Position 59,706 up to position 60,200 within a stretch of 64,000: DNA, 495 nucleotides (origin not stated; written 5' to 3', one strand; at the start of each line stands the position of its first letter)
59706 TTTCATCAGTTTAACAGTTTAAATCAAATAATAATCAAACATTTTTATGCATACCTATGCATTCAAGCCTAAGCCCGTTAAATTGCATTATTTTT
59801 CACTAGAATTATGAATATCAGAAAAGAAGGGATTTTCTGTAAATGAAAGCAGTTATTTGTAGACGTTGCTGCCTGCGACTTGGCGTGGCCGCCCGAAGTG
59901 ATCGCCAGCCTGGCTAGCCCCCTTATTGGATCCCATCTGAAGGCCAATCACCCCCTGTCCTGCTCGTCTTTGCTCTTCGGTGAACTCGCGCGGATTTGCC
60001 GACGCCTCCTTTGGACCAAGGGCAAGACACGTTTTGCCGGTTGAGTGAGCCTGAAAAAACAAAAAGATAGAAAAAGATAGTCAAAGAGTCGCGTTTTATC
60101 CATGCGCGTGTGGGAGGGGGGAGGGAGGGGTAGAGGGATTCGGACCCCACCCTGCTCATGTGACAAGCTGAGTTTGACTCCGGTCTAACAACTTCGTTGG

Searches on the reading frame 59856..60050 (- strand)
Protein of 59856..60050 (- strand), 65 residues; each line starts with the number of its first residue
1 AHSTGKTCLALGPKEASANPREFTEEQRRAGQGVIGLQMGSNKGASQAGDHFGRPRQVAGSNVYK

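Call 43: search_protein_families(library=pfam, proteins=[window:59856-60050:-], max_evalue=10)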
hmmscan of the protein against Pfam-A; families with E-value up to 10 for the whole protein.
seq(65 aa): 1 family
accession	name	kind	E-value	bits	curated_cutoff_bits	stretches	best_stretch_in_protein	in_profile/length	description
PF00402.23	Calponin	-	5.2e-12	45.6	21.1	1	35-58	1-25/25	Calponin family repeat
